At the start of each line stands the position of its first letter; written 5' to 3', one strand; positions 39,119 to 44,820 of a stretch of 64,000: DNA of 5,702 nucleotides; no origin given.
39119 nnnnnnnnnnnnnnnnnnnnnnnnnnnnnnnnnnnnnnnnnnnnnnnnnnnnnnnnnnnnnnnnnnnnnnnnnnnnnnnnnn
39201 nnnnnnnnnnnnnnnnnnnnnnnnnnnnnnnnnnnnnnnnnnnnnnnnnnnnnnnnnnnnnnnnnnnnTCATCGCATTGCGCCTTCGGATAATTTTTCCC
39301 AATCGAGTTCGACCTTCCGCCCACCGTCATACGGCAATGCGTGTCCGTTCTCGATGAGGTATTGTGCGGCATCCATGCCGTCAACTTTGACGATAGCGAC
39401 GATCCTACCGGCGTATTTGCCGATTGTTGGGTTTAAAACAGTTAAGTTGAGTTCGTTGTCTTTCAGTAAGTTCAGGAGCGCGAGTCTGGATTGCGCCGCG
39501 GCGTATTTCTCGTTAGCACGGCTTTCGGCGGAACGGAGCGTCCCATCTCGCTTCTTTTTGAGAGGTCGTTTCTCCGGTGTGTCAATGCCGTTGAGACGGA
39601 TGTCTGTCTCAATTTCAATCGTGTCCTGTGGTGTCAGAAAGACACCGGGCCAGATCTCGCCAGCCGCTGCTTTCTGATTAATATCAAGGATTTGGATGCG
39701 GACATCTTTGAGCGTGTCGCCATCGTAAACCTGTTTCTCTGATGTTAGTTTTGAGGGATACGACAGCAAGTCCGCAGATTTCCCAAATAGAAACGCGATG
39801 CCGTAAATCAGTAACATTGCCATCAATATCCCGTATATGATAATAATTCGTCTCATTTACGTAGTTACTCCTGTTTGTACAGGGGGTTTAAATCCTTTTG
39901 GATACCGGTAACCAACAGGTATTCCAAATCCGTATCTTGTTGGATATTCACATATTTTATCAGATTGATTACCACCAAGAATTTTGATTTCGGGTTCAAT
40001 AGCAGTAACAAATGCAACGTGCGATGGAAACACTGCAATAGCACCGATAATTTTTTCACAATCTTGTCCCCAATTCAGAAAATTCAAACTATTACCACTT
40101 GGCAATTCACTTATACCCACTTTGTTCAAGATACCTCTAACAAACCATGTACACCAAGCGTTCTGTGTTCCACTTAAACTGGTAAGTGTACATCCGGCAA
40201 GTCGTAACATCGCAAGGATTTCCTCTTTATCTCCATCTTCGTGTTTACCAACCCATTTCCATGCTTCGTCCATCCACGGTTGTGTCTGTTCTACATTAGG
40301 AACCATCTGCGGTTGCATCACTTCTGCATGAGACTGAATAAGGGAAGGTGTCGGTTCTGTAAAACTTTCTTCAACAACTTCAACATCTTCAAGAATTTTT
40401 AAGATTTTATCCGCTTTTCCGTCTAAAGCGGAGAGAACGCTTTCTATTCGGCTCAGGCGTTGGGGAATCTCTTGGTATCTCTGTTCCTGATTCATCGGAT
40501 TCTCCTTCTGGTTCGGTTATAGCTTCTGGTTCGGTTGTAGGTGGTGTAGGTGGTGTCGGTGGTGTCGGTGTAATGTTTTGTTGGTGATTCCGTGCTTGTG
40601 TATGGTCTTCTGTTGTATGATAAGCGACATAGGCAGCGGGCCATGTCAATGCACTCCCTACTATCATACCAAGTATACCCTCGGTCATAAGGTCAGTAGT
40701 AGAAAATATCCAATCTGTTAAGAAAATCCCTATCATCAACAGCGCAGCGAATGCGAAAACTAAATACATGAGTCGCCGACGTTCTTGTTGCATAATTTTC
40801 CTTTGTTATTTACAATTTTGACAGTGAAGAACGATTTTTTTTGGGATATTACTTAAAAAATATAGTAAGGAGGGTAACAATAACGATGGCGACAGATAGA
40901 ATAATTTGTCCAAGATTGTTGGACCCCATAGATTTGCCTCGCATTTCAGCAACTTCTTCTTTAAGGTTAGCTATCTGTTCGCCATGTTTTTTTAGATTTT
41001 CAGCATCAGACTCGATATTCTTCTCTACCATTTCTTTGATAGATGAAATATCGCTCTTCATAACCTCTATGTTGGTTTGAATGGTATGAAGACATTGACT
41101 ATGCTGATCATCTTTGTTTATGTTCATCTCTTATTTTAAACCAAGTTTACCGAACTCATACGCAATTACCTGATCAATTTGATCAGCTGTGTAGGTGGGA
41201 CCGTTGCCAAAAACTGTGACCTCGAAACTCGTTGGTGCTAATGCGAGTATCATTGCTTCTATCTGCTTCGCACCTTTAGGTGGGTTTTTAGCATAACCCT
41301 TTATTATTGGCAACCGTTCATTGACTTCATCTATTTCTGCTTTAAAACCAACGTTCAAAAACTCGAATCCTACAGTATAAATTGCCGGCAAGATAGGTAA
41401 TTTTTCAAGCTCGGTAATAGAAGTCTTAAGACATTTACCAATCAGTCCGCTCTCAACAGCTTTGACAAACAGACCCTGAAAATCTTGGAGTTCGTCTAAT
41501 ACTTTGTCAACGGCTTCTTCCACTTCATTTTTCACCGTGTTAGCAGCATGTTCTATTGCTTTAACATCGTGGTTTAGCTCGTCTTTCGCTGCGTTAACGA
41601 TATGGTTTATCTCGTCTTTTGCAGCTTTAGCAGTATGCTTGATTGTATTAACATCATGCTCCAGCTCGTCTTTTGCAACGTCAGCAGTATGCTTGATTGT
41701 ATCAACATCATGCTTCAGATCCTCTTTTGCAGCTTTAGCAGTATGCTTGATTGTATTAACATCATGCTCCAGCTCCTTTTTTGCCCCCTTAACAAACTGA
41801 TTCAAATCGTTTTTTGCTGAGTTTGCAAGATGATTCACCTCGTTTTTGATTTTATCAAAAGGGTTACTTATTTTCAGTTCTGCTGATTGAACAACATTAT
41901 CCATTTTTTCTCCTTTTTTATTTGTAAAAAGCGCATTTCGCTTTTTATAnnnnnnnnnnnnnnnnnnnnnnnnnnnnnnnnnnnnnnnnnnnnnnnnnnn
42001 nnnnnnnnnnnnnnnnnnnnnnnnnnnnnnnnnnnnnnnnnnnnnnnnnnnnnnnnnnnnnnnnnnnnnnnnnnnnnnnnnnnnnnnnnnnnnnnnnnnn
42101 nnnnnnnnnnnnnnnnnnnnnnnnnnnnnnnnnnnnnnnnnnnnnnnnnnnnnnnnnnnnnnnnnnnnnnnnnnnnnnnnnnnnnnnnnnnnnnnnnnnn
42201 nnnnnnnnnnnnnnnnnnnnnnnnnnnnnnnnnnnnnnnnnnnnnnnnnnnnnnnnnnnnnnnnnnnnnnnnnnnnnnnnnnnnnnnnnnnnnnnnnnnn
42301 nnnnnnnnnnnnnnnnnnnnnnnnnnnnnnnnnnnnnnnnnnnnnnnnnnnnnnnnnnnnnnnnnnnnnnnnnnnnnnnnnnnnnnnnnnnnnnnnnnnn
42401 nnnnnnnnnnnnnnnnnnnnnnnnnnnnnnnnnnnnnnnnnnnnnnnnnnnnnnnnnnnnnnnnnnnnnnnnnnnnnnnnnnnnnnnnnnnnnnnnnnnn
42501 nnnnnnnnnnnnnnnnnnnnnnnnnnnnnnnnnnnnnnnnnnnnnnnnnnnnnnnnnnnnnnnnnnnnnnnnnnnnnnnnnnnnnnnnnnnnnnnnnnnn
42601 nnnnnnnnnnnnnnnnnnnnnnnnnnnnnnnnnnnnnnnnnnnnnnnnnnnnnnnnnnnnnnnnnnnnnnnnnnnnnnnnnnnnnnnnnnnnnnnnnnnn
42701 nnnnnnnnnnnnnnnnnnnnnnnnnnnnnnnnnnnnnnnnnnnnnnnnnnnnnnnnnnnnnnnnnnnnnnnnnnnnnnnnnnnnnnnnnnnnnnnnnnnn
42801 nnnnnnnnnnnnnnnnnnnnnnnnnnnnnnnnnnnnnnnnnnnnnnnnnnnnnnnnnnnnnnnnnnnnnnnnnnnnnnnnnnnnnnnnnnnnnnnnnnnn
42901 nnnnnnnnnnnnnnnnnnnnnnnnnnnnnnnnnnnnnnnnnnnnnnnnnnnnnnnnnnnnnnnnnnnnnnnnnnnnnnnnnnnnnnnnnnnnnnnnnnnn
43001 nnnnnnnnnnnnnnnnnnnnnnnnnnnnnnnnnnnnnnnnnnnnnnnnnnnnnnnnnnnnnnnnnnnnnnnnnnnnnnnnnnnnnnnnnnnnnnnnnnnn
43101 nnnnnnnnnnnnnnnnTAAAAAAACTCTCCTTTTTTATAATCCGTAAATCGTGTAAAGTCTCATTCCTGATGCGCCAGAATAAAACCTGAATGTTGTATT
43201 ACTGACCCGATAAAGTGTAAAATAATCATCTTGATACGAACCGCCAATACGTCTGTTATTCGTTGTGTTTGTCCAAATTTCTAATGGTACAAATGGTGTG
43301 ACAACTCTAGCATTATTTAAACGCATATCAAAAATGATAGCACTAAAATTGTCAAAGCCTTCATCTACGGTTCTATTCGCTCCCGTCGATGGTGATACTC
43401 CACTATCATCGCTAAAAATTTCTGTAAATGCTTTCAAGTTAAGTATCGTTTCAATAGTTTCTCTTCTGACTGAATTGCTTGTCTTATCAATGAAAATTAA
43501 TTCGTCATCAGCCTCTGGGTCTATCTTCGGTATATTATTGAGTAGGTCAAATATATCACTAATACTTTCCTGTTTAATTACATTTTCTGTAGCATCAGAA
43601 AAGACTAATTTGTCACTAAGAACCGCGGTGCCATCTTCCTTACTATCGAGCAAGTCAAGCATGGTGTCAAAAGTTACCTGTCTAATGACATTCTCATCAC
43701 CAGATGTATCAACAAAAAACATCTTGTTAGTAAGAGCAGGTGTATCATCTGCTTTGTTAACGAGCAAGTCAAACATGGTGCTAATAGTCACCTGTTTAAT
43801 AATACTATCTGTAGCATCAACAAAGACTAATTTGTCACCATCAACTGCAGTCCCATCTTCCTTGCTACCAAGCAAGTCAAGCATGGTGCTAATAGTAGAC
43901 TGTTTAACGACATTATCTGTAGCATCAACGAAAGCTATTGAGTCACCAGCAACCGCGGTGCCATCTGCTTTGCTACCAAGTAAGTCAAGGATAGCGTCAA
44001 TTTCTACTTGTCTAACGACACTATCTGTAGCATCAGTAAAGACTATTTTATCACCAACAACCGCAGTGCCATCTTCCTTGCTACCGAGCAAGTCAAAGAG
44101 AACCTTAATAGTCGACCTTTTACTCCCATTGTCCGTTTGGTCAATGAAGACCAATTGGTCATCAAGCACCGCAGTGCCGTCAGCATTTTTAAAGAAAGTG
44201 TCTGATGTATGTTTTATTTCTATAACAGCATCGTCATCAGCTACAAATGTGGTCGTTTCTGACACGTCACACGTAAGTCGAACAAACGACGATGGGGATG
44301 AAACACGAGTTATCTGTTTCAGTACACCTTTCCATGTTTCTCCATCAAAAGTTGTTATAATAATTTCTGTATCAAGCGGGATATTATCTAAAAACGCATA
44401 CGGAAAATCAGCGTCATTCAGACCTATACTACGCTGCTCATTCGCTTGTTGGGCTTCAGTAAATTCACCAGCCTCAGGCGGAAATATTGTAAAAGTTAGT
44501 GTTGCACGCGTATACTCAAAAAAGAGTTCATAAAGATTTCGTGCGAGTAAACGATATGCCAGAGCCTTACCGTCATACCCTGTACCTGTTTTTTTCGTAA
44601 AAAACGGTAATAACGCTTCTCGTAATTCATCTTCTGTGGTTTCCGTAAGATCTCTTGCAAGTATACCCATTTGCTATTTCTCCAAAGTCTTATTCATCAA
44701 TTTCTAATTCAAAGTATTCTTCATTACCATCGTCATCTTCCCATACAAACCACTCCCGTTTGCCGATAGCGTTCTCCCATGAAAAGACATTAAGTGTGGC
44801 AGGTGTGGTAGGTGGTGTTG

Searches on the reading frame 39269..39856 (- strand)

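Call 11: search_protein_families(library=phrogs, proteins=[window:39269-39856:-], max_evalue=0.001)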
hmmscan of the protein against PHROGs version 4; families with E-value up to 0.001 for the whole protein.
window:39269-39856:- (195 aa): 2 families
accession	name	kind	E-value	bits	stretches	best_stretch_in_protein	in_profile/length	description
phrog_452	-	DNA, RNA and nucleotide metabolism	3.6e-09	37.7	1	83-182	95-183/201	endonuclease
phrog_8809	-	unknown function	0.00038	18.5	1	78-177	1116-1205/2317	-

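Call 26: search_protein_families(library=pfam, proteins=[window:39269-39856:-], max_evalue=0.1)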
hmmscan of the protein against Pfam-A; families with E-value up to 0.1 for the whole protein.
window:39269-39856:- (195 aa): 1 family
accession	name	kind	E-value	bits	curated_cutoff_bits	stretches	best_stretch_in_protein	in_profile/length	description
PF00565.23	SNase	-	0.0001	23.1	21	1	86-177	2-78/107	Staphylococcal nuclease homologue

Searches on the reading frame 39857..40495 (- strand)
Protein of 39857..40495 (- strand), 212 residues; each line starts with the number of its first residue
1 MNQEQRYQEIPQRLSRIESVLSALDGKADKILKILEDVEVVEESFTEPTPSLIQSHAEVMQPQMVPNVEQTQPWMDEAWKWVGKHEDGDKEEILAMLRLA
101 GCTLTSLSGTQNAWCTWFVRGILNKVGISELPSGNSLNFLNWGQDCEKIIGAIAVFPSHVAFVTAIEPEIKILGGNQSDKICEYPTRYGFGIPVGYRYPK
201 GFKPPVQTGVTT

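Call 11: search_protein_families(library=phrogs, proteins=[window:39857-40495:-], max_evalue=0.001)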
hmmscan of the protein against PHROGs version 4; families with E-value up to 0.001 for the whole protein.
window:39857-40495:- (212 aa): 1 family
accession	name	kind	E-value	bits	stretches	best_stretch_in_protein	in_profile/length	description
phrog_1259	-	tail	7.1e-17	61.4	1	52-205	966-1135/1179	baseplate hub subunit and tail lysozyme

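Call 26: search_protein_families(library=pfam, proteins=[window:39857-40495:-], max_evalue=0.1)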
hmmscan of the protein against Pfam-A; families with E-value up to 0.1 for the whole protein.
window:39857-40495:- (212 aa): 2 families
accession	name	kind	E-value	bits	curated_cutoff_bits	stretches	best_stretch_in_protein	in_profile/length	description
PF05257.22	CHAP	-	4.4e-05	24.3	26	1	110-176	4-81/81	CHAP domain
PF23991.1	DUF7310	-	0.038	14.9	40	1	4-39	36-71/83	Coiled-coil region of unknown function (DUF7310)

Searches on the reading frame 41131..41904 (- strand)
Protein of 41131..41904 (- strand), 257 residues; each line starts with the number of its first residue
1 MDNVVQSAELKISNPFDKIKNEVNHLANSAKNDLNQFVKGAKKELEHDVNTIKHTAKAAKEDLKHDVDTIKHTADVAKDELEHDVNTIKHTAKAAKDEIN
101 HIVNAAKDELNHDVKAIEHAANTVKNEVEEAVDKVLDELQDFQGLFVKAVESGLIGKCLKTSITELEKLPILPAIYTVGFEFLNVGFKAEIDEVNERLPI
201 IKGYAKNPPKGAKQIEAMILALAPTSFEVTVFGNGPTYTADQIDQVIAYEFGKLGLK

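Call 11: search_protein_families(library=phrogs, proteins=[window:41131-41904:-], max_evalue=0.001)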
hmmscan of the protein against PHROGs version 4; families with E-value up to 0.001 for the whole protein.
window:41131-41904:- (257 aa): 4 families
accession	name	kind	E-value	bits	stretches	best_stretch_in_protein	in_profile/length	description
phrog_4200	-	tail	3.2e-05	23.6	1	13-142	434-560/732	tail length tape measure protein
phrog_1272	-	tail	4.8e-05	22.2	1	12-153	805-988/1606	tail length tape measure protein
phrog_10785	-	unknown function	0.00013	21.9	1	16-143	309-436/553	-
phrog_1535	-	tail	0.00046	19.4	1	12-145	909-1042/1152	tail length tape measure protein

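Call 26: search_protein_families(library=pfam, proteins=[window:41131-41904:-], max_evalue=0.1)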
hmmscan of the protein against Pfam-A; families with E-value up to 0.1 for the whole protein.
window:41131-41904:- (257 aa): 25 families
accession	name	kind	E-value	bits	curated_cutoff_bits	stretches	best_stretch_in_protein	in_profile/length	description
PF01442.23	Apolipoprotein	-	1.1e-05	25.7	90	1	11-141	74-183/190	Apolipoprotein A1/A4/E domain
PF24564.1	DUF7605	-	1.6e-05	25.4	27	1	4-92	50-137/183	Domain of unknown function (DUF7605)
PF25600.1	TRIM_CC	-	0.0014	19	30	0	108-151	9-52/142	TRIM protein coiled-coil region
PF04513.17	Baculo_PEP_C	-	0.0018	18.8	38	1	49-138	4-93/140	Baculovirus polyhedron envelope protein, PEP, C terminus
PF16515.11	HIP1_clath_bdg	-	0.0025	18.6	28.8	1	37-97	24-84/99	Clathrin-binding domain of Huntingtin-interacting protein 1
PF06780.16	Erp_C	-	0.0033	17.9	24.3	1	78-142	8-73/140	Erp protein C-terminus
PF07464.16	ApoLp-III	-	0.0047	17.5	36.3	1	19-140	7-126/146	Apolipophorin-III precursor (apoLp-III)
PF09632.15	Rac1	-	0.0057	16.3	25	1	38-161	162-274/297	Rac1-binding domain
PF09177.16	STX6_10_61_N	-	0.0061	17.5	29.4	0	15-89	2-68/99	Syntaxin 6/10/61, N-terminal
PF09769.14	ApoO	-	0.0065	16.8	31.4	0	79-130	14-65/131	Apolipoprotein O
PF03915.18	AIP3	-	0.0066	16.1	31.6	1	9-142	78-212/406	Actin interacting protein 3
PF06368.17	Met_asp_mut_E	-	0.0071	15.3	26.6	1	85-195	293-405/441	Methylaspartate mutase E chain (MutE)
PF00804.31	Syntaxin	-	0.0093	16.2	26.7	0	2-64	5-68/157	Syntaxin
PF05478.16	Prominin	-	0.013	14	34.3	1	22-136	586-701/799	Prominin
PF12732.12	YtxH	-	0.019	15.8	37.5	0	88-137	30-68/71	YtxH-like protein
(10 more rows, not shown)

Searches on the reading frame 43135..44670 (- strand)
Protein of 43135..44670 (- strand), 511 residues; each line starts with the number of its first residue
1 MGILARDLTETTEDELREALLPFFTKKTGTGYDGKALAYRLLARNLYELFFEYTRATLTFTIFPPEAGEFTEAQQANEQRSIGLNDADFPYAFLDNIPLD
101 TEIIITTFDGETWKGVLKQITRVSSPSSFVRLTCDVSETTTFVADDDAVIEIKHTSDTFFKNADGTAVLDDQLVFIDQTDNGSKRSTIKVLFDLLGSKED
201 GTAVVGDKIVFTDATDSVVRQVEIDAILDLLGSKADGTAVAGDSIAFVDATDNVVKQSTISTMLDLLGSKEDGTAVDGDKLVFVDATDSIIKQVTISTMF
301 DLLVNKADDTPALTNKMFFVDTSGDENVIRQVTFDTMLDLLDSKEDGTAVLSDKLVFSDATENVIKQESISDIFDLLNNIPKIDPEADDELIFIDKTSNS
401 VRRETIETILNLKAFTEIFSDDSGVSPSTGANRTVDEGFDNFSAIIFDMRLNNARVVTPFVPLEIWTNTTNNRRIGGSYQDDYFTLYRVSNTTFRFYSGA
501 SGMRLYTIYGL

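Call 11: search_protein_families(library=phrogs, proteins=[window:43135-44670:-], max_evalue=0.001)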
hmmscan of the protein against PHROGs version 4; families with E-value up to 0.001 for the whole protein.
window:43135-44670:- (511 aa): 2 families
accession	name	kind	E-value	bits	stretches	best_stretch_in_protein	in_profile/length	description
phrog_25271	-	unknown function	2e-05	25.4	0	388-409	37-58/61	-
phrog_28340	-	unknown function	8e-05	23.5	0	312-380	58-126/225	-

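Call 26: search_protein_families(library=pfam, proteins=[window:43135-44670:-], max_evalue=0.1)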
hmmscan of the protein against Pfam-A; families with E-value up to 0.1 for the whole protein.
window:43135-44670:- (511 aa): 0 families
